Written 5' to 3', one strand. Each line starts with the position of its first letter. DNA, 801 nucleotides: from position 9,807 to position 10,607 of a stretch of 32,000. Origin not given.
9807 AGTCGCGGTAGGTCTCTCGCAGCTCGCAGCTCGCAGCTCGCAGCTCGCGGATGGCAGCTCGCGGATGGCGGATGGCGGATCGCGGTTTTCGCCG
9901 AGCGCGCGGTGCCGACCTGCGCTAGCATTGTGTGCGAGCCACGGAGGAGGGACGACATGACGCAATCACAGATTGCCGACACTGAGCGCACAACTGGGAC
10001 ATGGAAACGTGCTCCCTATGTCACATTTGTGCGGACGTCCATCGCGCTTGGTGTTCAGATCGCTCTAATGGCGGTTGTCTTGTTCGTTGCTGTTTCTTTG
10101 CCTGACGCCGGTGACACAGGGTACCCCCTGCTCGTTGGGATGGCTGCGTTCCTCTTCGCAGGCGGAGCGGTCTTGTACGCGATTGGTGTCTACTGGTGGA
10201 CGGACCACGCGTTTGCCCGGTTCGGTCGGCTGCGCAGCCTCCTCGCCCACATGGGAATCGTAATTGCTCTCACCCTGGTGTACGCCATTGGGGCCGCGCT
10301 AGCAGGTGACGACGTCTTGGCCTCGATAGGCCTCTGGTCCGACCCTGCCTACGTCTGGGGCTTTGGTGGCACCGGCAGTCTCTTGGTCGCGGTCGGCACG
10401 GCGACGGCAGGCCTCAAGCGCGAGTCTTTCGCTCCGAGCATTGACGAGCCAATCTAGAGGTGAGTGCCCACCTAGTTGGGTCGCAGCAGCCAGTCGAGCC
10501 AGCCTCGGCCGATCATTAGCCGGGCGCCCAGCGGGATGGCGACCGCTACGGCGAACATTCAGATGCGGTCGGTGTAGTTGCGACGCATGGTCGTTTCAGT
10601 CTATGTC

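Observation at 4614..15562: Unrecognised multi-copy four-TM membrane module (WWxDH ... GSF[AP]): seven modules in six genes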

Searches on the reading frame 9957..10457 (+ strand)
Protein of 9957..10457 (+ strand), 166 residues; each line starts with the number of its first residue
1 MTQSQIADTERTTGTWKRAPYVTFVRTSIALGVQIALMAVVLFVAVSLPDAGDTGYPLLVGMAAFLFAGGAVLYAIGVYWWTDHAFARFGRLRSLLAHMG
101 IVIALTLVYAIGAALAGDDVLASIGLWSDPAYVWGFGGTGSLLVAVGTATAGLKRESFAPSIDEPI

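Call 3: search_protein_families(library=pfam, proteins=[window:9957-10457:+], max_evalue=1)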
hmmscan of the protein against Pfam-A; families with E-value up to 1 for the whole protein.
window:9957-10457:+ (166 aa): 2 families
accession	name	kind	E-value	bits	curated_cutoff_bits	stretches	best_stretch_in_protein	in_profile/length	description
PF00746.26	Gram_pos_anchor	-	0.01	16.2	20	1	47-74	8-35/43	LPXTG cell wall anchor motif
PF02656.20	DUF202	-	0.012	16.5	23.4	1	23-84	12-67/68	Domain of unknown function (DUF202)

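Call 4: search_protein_families(library=ncbifam, proteins=[window:9957-10457:+], max_evalue=1)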
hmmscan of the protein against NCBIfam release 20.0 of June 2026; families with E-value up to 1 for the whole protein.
window:9957-10457:+ (166 aa): 3 families
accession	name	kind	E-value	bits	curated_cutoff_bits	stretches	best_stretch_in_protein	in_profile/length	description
NF003445.0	PRK04987.1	equivalog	0.034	14.3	143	1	79-121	15-57/130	fumarate reductase subunit FrdC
NF038216.1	ABZJ_00895_fam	subfamily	0.11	12.4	33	1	15-80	59-126/134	ABZJ_00895 family protein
NF049907.1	IncMemIncM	equivalog_domain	0.12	11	1000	1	21-70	240-290/562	inclusion membrane protein IncM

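Call 8: find_homologous_proteins(query=window:9957-10457:+, max_evalue=0.001)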
Query window:9957-10457:+ (166 aa): 1 proteins with E <= 0.001 among 603 candidates.
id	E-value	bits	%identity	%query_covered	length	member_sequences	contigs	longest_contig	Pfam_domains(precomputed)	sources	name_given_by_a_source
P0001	4.6e-100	350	100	100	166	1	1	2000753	-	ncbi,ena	-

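Call 11: find_encoding_contigs(protein=P0001, flank=2000, max_places=3)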
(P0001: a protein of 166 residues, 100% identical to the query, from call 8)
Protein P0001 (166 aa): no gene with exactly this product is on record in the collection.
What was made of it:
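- Tried and rejected: Contig look-up for C (call 11).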

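Call 18: search_protein_representatives(alignment_id=A2)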
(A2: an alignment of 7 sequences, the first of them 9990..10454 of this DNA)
Query: 7 sequences, 145 profile positions. Proteins with E-value up to 0.001 (for the whole library): 49; up to 1e-10: 21; up to 1e-30: 5. The best 49 are listed.
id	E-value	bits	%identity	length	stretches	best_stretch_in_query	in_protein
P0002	3.2e-85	299.7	-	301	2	2-144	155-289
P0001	7.8e-46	172.0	-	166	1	1-143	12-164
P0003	7.1e-41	155.9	-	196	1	2-144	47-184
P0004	6.7e-38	146.3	-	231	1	2-144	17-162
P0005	1.5e-31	125.7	-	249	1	2-142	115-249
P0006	1.9e-26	109.1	-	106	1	14-110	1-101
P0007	1.1e-16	77.5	-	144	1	3-141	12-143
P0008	1.2e-14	70.8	-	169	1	3-142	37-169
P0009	3.2e-14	69.5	-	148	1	2-141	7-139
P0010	1.7e-13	67.1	-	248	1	4-142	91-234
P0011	2.1e-13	66.8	-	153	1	2-139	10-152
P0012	3.5e-13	66.1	-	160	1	3-142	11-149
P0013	3.8e-13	66.0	-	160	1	3-143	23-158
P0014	8.9e-13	64.8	-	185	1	2-141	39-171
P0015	1.3e-12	64.3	-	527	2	5-140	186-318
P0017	5.5e-12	62.2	-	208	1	4-139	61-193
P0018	2.0e-11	60.4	-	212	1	2-141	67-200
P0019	3.0e-11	59.8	-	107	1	57-143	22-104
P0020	3.0e-11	59.8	-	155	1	4-143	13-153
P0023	6.9e-10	55.4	-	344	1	2-142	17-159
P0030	1.5e-08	51.1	-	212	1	5-140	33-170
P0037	1.2e-06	44.9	-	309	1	4-140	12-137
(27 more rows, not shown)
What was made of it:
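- Checked: A profile of the seven modules searched against 1.84 billion representative proteins gave just 49 hits with library-wide E <= 1e-3, nearly all aligning over the full profile (call 18).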

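Call 20: find_encoding_contigs(protein=P0023, flank=8000, max_places=4)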
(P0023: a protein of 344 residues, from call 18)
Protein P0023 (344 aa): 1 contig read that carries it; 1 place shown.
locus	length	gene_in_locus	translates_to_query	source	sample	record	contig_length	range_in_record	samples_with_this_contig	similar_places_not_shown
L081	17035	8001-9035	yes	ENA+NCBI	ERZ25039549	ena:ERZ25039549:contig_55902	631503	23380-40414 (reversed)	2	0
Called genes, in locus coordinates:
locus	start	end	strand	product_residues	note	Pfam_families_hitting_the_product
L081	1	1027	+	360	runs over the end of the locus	PF02653:BPD_transp_2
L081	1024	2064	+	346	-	PF02653:BPD_transp_2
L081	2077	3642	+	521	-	PF00005:ABC_tran, PF02463:SMC_N (faint), PF13304:AAA_21 (weak), PF00005:ABC_tran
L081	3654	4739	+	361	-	PF00356:LacI, PF00532:Peripla_BP_1, PF13407:Peripla_BP_4, PF13377:Peripla_BP_3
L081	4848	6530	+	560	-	PF02463:SMC_N (faint), PF00005:ABC_tran, PF13304:AAA_21 (faint), PF12848:ABC_tran_Xtn, PF00005:ABC_tran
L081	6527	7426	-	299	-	PF13622:4HBT_3, PF20789:4HBT_3C, PF02551:Acyl_CoA_thio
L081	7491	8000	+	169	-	-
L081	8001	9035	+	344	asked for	-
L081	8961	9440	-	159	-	PF01152:Bac_globin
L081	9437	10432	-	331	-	PF21088:MS_channel_1st, PF00924:MS_channel_2nd, PF21082:MS_channel_3rd (weak)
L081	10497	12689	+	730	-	PF21226:MalQ_N, PF02446:Glyco_hydro_77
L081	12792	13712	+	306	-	-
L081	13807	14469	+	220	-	-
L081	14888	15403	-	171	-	-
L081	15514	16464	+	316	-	PF11335:DUF3137 (weak)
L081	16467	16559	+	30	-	-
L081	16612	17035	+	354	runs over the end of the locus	-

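Call 23: find_encoding_contigs(protein=P0007, flank=8000, max_places=4)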
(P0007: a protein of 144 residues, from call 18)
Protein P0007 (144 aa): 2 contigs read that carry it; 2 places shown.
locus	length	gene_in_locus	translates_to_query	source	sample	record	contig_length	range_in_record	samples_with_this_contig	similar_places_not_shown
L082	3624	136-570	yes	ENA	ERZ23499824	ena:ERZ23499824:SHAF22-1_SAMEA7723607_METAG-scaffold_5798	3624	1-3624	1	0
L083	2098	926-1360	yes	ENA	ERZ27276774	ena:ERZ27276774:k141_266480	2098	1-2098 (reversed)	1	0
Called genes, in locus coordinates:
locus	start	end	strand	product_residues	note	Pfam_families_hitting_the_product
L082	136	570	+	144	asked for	-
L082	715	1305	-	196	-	-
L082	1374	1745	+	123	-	-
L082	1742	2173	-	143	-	PF01152:Bac_globin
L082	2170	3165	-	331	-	PF21088:MS_channel_1st, PF00924:MS_channel_2nd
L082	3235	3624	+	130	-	?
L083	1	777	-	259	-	?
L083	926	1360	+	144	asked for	-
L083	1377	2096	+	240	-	?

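Call 24: find_encoding_contigs(protein=P0020, flank=8000, max_places=4)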
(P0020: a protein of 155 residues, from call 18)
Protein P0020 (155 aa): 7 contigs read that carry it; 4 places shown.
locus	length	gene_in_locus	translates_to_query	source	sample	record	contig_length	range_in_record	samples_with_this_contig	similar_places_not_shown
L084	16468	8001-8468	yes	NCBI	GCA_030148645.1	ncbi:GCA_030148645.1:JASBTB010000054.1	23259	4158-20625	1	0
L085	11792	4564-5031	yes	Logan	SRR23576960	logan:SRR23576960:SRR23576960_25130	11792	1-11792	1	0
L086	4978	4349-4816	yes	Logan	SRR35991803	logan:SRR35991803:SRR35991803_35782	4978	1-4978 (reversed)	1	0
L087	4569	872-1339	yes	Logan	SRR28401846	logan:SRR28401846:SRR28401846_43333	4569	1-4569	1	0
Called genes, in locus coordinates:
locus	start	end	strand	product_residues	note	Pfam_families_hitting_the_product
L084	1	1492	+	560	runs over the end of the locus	PF02463:SMC_N (faint), PF00005:ABC_tran, PF13304:AAA_21 (faint), PF12848:ABC_tran_Xtn, PF00005:ABC_tran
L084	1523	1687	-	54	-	PF16951:MaAIMP_sms (weak)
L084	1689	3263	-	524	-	PF00209:SNF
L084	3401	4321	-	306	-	PF04069:OpuAC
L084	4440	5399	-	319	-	PF00528:BPD_transp_1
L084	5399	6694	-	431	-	PF00005:ABC_tran, PF13304:AAA_21 (faint), PF00571:CBS (weak)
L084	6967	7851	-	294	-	PF13622:4HBT_3, PF20789:4HBT_3C, PF02551:Acyl_CoA_thio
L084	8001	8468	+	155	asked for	-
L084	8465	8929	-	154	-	PF01152:Bac_globin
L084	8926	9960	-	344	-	PF21088:MS_channel_1st, PF00924:MS_channel_2nd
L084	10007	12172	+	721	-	PF21226:MalQ_N, PF02446:Glyco_hydro_77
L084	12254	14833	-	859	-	PF17900:Peptidase_M1_N, PF01433:Peptidase_M1, PF11838:ERAP1_C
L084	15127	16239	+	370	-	-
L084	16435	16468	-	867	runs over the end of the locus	PF17900:Peptidase_M1_N, PF01433:Peptidase_M1, PF11838:ERAP1_C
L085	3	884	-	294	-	?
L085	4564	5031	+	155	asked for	-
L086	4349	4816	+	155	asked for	-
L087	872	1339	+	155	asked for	-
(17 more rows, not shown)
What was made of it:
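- Insertion status of C-F. In L084, malQ abuts pepN directly (call 24).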

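Call 25: find_encoding_contigs(protein=P0010, flank=8000, max_places=4)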
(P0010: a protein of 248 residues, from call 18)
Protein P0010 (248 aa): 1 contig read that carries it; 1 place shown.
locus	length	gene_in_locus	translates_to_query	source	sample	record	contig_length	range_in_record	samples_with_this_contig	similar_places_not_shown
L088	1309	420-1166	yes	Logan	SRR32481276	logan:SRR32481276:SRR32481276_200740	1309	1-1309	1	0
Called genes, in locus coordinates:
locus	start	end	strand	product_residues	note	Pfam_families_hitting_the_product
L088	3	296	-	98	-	?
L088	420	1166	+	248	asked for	-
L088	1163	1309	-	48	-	?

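Call 29: search_protein_families(library=pfam, alignment_id=A3, max_evalue=0.01)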
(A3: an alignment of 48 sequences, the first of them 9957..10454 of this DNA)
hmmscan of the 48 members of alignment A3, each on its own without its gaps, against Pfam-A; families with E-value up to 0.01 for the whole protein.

A. member 1, window:9957-10454:+ (166 aa): 0 families

B. families by the number of members that match (of 48 scanned): 5 families
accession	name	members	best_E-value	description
PF07690.21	MFS_1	2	0.00012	Major Facilitator Superfamily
PF11992.13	TgpA_N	2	0.00019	TgpA N-terminal domain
PF25592.1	DUF7937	1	0.00065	Domain of unknown function (DUF7937)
PF07332.16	Phage_holin_3_6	1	0.0013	Putative Actinobacterial Holin-X, holin superfamily III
PF11862.13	DUF3382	1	0.0096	Domain of unknown function (DUF3382)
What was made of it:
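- On Any Pfam-A, NCBIfam, PADLOC or PHROGs family: When 48 family members were scanned singly against Pfam at E <= 0.01, no family was hit by more than 2 members (call 29).
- On SMR/EmrE and Fluc/CrcB dual-topology dimers: There are no Pfam hits (calls 3, 29).
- Closest known: CDP-alcohol phosphotransferases. Different: Neither Pfam model is hit by any of the 48 members scanned (call 29).
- Closest known: Uncharacterised small membrane-protein families of the Pfam DUF type. Different: The DUF202 match is below threshold, covers only 62 residues, and is not repeated in the other 47 members scanned (call 29).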

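Call 30: search_solved_structures(query=A3, max_evalue=10)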
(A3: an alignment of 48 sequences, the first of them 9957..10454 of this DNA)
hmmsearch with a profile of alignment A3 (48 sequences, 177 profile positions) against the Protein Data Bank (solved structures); distinct sequences matched with E-value up to 10: 19.
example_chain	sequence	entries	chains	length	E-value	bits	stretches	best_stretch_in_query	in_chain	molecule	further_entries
5yq4_A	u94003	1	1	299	0.25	14.3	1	8-50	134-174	Kelch-like protein 20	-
6gy5_A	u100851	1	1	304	0.26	14.2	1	8-50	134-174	Kelch-like protein 20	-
8d3u_G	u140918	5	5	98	0.3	14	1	94-155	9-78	FXYD domain-containing ion transport regulator 6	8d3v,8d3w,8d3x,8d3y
2wek_A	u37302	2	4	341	1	12.3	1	121-160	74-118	ZINC-BINDING ALCOHOL DEHYDROGENASE DOMAIN-CONTAINING PROTEIN 2 | Prostaglandin reductase 3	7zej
8cw4_1A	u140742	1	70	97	1.1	12.2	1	84-148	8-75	Conjugal transfer protein TraM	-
8cia_E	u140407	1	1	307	1.6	11.7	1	8-49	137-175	Kelch like family member 20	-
8cia_B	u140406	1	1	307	1.9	11.4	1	8-50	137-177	Kelch like family member 20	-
6m0r_M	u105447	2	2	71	1.9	11.4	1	28-74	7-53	V-type proton ATPase subunit e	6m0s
8cia_A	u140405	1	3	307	1.9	11.4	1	8-50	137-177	Kelch-like protein 20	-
5vox_c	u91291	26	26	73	2.1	11.3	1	28-74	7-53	V-type proton ATPase subunit e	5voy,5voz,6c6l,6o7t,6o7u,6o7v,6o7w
5tj5_L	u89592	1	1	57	2.6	11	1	28-73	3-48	V-type proton ATPase subunit e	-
7wic_R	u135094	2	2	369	5.8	9.8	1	9-76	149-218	Somatostatin receptor type 2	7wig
7yae_E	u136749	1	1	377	6.7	9.6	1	9-76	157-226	Somatostatin receptor type 2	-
7ul5_A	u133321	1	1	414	6.7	9.6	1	9-76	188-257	Somatostatin receptor type 2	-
9jtq_A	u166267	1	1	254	8.1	9.4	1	18-76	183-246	Rhodopsin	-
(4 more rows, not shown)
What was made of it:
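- On Any protein with a solved structure: The profile search against 177,635 PDB sequences has a best E of 0.25 (call 30).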

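Call 32: predict_structure(alignment_id=A3)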
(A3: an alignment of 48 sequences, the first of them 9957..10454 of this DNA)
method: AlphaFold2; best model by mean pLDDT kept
length: 166 residues; sequences in the alignment: 48
mean_pLDDT: 84.5   pTM: 0.74
mean pLDDT of the five models: 84.5, 84.2, 81.7, 81.4, 79.2
residues with pLDDT >= 90: 63; 70-90: 85; 50-70: 18; < 50: 0
segments of 3 or more residues with pLDDT < 50: none
pLDDT, mean of each block of 10 residues (from residue 1): 71 82 93 91 87 78 86 91 93 94 89 78 66 80 92 88 71
secondary structure, 60 per line:
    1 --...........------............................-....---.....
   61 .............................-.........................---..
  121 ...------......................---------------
elements in order: H3-13 H20-47 H49-52 H56-89 H91-115 H119-123 H130-151
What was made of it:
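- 9957..10457 (+): Gene C (166 aa), a single module. The AF2 model has mean pLDDT 84.5 and pTM 0.74, with four long helices at 20-47, 56-89, 91-115 and 130-151 (call 32).
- On zDHHC S-acyltransferase: Four long helices in the AF2 model (call 32).
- The post-TM4 segment that holds Ser-Phe is still confident, with block pLDDT 88 (call 32).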

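Call 36: fold_search(model_id=the predicted structure, library=pdb)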
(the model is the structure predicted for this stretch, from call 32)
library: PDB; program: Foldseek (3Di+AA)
matches with E <= 10: 66; with E <= 0.001: 0
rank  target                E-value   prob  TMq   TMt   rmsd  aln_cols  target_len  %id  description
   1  9dsf_C                1.9e+00  0.12  0.24  0.25  14.6       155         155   15  Cyanide-ligated Bordetella pertussis globin coupled sensor regulatory domain S68A (released 2025-12-24)
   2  5b58_A                2.2e+00  0.11  0.22  0.14  13.5       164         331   19  Inward-facing conformation of ABC heme importer BhuUV in complex with periplasmic heme binding protein BhuT from Burkh (released 2016-11-23)
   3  6m9a_A                2.3e+00  0.11  0.24  0.25  13.9       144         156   15  Bordetella pertussis globin coupled sensor regulatory domain (BpeGReg) (released 2018-11-14)
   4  4uiq_B                2.4e+00  0.11  0.23  0.24  14.1       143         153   14  Isolated globin domain of the Bordetella pertussis globin-coupled sensor with a heme at the dimer interface (released 2016-04-13)
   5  9dse_C                2.4e+00  0.11  0.23  0.25  14.9       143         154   12  Cyanide-ligated Bordetella pertussis globin coupled sensor regulatory domain (released 2025-12-24)
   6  6o7t_g                2.8e+00  0.09  0.22  0.23  11.8       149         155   16  Saccharomyces cerevisiae V-ATPase Vph1-VO (released 2019-04-03)
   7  1few                  3.1e+00  0.08  0.23  0.22  20.1       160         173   14  CRYSTAL STRUCTURE OF SMAC/DIABLO (released 2000-09-13)
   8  8yvu_B                3.1e+00  0.07  0.21  0.21  11.0       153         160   15  structure of Ige receptor (released 2024-11-06)
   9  5xfs_B                3.1e+00  0.04  0.17  0.16  25.0       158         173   16  Crystal structure of PE8-PPE15 in complex with EspG5 from M. tuberculosis (released 2017-08-30)
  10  6vj5_B                3.3e+00  0.05  0.21  0.20  26.6       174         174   13  Structure of PE25-PPE41(A124L) in complex with EspG5 chaperone from the type VII (ESX-5) secretion system (released 2021-01-27)
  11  2f2g_B                3.5e+00  0.08  0.26  0.22  11.5       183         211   13  X-Ray Structure of Gene Product From Arabidopsis Thaliana AT3G16990 (released 2005-12-13)
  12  9dse_A                3.7e+00  0.09  0.24  0.25  14.9       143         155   12  Cyanide-ligated Bordetella pertussis globin coupled sensor regulatory domain (released 2025-12-24)
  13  6m9a_C                3.8e+00  0.08  0.23  0.24  16.2       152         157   16  Bordetella pertussis globin coupled sensor regulatory domain (BpeGReg) (released 2018-11-14)
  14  4uiq_A                4.0e+00  0.08  0.24  0.25  14.5       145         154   14  Isolated globin domain of the Bordetella pertussis globin-coupled sensor with a heme at the dimer interface (released 2016-04-13)
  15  9evd_M                4.0e+00  0.07  0.22  0.17  19.2       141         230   17  In situ structure of the peripheral stalk of the mitochondrial ATPsynthase in whole Polytomella cells (released 2024-09-18)
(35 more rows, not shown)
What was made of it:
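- On Any protein with a solved structure: Foldseek of the pLDDT-84.5 model has a best E of 1.9 and TM about 0.25 (call 36).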

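Call 43: find_encoding_contigs(protein=P0015, flank=8000, max_places=3)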
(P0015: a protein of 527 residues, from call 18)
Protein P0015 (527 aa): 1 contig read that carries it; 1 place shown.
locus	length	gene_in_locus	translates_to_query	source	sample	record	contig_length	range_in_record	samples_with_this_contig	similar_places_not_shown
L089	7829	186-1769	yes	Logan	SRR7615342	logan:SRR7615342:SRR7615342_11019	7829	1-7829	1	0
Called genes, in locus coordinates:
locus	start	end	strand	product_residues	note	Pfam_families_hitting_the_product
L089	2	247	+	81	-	?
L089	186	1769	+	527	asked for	-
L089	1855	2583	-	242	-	PF00702:Hydrolase, PF12710:HAD, PF13419:HAD_2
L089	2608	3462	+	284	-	PF09754:PAC2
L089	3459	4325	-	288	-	PF02673:BacA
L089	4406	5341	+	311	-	PF00248:Aldo_ket_red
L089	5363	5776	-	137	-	-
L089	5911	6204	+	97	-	-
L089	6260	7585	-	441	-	PF04389:Peptidase_M28, PF01546:Peptidase_M20, PF07687:M20_dimer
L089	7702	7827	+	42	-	?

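Call 44: find_encoding_contigs(protein=P0030, flank=8000, max_places=3)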
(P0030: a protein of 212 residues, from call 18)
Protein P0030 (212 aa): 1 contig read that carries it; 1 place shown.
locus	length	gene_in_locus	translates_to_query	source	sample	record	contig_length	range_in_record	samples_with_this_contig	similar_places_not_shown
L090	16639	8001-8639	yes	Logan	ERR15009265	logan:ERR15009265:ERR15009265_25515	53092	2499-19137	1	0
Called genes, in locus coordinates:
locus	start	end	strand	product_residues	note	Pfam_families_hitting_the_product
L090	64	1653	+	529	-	PF00350:Dynamin_N (faint)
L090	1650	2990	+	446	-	PF03193:RsgA_GTPase (faint), PF00009:GTP_EFTU (faint), PF00350:Dynamin_N (faint), PF01926:MMR_HSR1 (weak), PF02421:FeoB_N (faint)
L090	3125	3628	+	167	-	PF00436:SSB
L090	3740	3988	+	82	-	-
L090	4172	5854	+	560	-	PF02463:SMC_N (faint), PF00005:ABC_tran, PF13304:AAA_21 (faint), PF13401:AAA_22 (faint), PF13555:AAA_29 (faint), PF12848:ABC_tran_Xtn, PF00005:ABC_tran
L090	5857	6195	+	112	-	-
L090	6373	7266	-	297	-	PF02551:Acyl_CoA_thio (weak), PF13622:4HBT_3, PF20789:4HBT_3C, PF02551:Acyl_CoA_thio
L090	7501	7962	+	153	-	-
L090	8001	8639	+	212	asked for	-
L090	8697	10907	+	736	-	PF21226:MalQ_N, PF02446:Glyco_hydro_77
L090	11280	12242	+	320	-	PF11999:Ice_binding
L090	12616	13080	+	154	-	PF04203:Sortase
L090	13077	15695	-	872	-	PF17900:Peptidase_M1_N, PF01433:Peptidase_M1, PF11838:ERAP1_C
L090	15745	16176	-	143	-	-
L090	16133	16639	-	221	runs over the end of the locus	-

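Call 47: list_cluster_members(proteins=[P0005, P0004, P0001, P0003, P0002, P0020, P0012, P0017, P0018, P0015])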
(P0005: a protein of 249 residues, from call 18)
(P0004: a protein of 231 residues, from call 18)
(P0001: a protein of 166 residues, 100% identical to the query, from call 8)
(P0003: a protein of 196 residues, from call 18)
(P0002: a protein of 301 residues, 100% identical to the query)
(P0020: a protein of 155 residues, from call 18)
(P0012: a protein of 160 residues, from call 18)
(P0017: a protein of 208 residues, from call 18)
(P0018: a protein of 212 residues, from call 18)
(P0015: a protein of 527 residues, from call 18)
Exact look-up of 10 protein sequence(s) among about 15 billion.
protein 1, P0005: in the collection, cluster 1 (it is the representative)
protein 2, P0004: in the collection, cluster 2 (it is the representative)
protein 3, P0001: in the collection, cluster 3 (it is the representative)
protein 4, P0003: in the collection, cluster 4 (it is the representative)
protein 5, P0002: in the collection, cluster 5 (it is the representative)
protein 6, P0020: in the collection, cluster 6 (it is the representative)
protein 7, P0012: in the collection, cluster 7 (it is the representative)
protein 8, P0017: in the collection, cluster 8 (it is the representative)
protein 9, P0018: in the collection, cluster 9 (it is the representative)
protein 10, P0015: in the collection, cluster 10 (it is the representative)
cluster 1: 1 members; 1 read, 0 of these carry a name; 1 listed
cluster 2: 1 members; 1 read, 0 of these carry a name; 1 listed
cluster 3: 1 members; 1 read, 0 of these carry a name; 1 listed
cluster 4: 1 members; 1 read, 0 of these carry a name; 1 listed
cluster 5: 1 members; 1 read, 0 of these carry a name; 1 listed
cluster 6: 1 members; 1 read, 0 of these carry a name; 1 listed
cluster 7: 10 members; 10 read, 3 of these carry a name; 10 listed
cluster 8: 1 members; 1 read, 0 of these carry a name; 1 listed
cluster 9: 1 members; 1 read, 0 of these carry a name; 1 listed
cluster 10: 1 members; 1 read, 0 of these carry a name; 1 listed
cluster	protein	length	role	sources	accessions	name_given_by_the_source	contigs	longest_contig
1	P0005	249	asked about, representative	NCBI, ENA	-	-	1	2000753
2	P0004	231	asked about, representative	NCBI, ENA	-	-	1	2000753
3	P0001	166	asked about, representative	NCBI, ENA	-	-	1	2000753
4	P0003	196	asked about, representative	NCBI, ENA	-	-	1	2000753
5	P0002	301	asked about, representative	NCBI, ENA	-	-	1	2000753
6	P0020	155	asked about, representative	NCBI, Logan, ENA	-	-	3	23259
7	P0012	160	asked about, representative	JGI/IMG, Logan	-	-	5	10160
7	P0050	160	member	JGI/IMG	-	hypothetical protein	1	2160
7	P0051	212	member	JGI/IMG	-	hypothetical protein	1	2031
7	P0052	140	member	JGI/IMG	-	hypothetical protein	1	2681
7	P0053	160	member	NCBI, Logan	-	-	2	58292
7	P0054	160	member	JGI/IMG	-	-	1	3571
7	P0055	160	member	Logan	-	-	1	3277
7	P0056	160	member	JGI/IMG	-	-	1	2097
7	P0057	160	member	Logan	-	-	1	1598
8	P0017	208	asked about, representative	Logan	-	-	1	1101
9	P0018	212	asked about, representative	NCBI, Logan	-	-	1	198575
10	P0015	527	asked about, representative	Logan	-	-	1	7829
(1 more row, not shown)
